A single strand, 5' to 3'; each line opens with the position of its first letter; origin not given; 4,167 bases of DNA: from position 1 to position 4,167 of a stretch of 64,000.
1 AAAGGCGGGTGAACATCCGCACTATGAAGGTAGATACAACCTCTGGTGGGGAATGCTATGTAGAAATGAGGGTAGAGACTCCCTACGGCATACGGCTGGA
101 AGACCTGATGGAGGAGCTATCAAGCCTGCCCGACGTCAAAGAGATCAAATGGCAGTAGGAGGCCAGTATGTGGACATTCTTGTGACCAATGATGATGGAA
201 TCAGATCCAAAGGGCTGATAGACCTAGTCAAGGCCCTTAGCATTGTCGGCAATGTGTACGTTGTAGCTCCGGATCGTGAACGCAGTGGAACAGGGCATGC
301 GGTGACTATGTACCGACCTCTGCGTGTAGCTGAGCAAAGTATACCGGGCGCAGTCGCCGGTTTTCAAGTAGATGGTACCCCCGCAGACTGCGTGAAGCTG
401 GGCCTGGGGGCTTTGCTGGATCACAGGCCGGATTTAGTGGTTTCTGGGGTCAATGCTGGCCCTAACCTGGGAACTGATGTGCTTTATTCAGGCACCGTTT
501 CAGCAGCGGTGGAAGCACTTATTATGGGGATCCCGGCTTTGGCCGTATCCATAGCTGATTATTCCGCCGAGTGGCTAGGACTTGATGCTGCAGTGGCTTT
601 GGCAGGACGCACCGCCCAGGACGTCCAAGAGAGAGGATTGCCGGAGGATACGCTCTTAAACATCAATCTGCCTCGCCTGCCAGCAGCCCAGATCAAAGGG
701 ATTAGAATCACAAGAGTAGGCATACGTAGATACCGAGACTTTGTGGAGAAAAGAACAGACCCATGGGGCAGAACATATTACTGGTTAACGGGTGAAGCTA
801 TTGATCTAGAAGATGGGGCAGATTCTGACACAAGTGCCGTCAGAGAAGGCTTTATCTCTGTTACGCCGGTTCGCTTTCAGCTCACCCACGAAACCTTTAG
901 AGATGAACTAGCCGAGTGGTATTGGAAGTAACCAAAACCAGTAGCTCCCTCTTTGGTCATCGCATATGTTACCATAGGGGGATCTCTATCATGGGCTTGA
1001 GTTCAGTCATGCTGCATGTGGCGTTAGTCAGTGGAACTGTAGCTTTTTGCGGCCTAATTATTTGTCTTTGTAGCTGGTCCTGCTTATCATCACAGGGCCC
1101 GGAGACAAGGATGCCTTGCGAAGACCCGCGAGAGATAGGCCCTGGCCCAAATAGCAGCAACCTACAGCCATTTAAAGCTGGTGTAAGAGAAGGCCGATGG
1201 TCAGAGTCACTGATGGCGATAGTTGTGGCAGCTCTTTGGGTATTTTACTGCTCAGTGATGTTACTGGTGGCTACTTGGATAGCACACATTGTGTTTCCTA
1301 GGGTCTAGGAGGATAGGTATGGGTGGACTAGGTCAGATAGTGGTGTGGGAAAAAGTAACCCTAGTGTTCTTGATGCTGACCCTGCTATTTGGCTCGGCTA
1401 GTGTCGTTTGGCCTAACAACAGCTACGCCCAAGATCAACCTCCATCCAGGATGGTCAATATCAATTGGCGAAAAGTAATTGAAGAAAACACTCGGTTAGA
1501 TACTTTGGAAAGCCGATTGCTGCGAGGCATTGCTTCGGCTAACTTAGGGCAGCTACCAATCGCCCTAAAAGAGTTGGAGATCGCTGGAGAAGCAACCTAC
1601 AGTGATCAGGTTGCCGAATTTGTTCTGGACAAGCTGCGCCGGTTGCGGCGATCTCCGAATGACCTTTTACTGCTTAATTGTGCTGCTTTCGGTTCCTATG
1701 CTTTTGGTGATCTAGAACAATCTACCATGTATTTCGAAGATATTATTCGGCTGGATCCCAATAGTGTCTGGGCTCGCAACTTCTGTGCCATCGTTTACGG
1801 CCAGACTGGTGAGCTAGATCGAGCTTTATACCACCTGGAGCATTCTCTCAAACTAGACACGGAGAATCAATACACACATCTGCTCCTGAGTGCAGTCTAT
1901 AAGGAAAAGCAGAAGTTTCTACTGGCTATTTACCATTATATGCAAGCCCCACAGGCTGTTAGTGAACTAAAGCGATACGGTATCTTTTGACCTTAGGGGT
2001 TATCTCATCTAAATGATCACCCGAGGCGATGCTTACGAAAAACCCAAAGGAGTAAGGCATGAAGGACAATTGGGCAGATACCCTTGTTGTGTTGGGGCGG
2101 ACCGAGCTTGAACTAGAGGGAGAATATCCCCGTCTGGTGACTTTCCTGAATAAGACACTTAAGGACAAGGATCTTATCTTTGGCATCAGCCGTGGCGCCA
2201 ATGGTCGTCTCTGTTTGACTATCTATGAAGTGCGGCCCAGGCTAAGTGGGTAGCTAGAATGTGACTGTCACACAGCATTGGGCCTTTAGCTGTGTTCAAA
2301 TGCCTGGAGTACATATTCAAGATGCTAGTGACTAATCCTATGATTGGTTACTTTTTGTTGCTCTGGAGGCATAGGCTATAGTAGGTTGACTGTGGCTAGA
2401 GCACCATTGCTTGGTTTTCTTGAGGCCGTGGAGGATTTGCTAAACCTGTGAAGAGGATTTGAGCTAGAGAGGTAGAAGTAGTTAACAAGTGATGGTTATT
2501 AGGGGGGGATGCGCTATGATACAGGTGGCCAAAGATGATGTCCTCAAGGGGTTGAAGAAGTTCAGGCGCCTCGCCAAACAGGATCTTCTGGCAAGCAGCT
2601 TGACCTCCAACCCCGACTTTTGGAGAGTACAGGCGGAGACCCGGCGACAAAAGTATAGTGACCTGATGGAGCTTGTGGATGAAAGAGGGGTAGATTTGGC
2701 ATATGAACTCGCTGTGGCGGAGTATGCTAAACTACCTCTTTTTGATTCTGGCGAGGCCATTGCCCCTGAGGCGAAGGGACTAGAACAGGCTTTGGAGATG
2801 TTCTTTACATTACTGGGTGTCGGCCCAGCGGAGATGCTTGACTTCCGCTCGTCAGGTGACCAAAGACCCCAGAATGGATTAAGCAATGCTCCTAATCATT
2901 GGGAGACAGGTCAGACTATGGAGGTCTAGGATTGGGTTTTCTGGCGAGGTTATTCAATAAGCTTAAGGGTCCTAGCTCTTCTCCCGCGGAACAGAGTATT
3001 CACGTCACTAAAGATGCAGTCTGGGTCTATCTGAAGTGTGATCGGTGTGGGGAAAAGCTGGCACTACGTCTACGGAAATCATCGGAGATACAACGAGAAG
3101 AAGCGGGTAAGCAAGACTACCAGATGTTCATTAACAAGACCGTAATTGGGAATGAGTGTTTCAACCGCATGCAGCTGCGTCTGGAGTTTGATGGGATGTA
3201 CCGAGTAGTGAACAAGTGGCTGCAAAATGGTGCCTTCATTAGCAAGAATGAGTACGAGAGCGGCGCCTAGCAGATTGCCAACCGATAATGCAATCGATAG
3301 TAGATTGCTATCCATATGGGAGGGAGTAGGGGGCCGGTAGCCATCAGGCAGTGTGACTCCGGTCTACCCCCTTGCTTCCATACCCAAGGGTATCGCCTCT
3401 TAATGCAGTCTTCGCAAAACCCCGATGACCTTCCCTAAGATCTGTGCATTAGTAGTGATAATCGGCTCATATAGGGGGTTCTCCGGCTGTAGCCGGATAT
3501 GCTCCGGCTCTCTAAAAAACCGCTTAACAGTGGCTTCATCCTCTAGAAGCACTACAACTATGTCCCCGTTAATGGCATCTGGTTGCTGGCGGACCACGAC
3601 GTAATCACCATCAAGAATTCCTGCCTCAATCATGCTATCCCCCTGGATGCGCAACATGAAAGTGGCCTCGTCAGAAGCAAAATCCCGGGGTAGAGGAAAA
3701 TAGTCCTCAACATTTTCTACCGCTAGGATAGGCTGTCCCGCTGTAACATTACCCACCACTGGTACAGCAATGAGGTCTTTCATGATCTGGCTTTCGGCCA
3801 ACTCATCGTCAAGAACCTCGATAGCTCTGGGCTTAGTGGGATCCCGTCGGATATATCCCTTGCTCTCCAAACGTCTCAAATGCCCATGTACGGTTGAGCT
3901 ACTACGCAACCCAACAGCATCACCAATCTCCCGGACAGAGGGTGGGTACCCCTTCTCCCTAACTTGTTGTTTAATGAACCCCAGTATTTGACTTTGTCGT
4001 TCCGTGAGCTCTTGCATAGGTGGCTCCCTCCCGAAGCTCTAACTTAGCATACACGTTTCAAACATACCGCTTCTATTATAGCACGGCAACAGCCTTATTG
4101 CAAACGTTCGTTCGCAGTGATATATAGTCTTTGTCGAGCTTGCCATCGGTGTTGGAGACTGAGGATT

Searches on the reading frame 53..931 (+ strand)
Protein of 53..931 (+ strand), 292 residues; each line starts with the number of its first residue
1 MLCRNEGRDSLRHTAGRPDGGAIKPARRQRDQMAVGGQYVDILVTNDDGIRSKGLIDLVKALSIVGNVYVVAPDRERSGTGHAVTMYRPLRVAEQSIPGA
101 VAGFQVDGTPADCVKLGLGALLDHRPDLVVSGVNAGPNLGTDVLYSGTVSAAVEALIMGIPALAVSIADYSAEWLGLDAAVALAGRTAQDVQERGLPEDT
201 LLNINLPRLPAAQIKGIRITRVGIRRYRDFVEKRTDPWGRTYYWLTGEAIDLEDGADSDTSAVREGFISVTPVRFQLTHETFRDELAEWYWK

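Call 17: search_protein_families(library=pfam, proteins=[window:53-931:+], max_evalue=0.00001)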
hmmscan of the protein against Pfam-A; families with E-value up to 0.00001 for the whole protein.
window:53-931:+ (292 aa): 1 family
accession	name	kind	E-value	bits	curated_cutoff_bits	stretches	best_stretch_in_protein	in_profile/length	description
PF01975.23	SurE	-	3.3e-64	216.6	22.1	1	42-228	1-188/189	Survival protein SurE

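Call 33: find_encoding_contigs(protein=window:53-931:+, flank=10000, max_places=3)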
Protein window:53-931:+ (292 aa): no gene with exactly this product is on record in the collection.

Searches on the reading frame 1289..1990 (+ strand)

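Call 17: search_protein_families(library=pfam, proteins=[window:1289-1990:+], max_evalue=0.00001)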
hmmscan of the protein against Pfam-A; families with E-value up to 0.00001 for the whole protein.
window:1289-1990:+ (233 aa): 0 families

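Call 67: search_protein_families(library=ncbifam, proteins=[window:1289-1990:+], max_evalue=0.00001)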
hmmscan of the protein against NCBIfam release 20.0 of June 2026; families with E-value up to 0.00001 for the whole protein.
window:1289-1990:+ (233 aa): 2 families
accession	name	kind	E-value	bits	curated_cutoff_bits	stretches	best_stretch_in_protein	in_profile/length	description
TIGR02917.1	PEP_TPR_lipo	equivalog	4.4e-07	28.2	312.2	1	119-219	288-388/899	XrtA/PEP-CTERM system TPR-repeat protein PrsT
NF040959.1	MamA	equivalog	8.4e-07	28.6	200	1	140-219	51-130/204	magnetosome protein MamA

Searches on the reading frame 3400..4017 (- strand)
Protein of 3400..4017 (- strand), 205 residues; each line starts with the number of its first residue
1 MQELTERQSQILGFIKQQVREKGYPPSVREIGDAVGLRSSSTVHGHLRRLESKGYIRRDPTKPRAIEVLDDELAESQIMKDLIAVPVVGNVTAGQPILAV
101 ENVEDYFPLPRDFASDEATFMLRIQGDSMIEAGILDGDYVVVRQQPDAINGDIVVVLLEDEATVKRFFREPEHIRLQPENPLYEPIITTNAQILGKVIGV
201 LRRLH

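Call 17: search_protein_families(library=pfam, proteins=[window:3400-4017:-], max_evalue=0.00001)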
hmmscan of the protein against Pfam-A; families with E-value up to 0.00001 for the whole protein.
window:3400-4017:- (205 aa): 2 families
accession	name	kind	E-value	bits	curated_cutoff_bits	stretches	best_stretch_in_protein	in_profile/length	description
PF00717.28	Peptidase_S24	-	1.7e-37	128.1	23.3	1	86-198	1-116/116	Peptidase S24-like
PF01726.22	LexA_DNA_bind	-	2.2e-29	101.4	23.7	1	1-65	1-65/65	LexA DNA binding domain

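Call 35: find_encoding_contigs(protein=window:3400-4017:-, flank=10000, max_places=2)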
Protein window:3400-4017:- (205 aa): 22 contigs read that carry it; 2 places shown.
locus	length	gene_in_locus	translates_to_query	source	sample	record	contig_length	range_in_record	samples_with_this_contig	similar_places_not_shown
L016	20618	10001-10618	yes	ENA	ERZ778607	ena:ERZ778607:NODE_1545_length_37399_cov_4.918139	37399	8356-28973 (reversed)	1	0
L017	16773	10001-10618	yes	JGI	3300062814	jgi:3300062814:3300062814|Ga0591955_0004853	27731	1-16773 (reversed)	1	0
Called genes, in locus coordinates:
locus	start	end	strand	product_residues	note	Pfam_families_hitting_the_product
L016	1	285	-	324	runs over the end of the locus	PF01869:BcrAD_BadFG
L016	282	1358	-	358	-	PF09989:DUF2229 (weak)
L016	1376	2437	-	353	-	PF09989:DUF2229, PF06050:HGD-D (weak)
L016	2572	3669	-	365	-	-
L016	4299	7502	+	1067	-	PF17132:Glyco_hydro_106, PF02837:Glyco_hydro_2_N (faint), PF13364:BetaGal_ABD2 (faint)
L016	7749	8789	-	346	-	PF02899:Phage_int_SAM_1 (weak), PF00589:Phage_integrase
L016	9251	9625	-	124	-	PF01476:LysM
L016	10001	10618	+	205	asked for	PF01726:LexA_DNA_bind, PF12802:MarR_2 (weak), PF00717:Peptidase_S24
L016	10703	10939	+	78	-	-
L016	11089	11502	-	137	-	-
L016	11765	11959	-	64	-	PF14084:DUF4264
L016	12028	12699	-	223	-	-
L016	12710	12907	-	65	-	-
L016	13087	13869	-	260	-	PF01975:SurE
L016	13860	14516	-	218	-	PF02308:MgtC, PF13291:ACT_4, PF01842:ACT (weak)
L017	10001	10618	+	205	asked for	PF01726:LexA_DNA_bind, PF12802:MarR_2 (weak), PF00717:Peptidase_S24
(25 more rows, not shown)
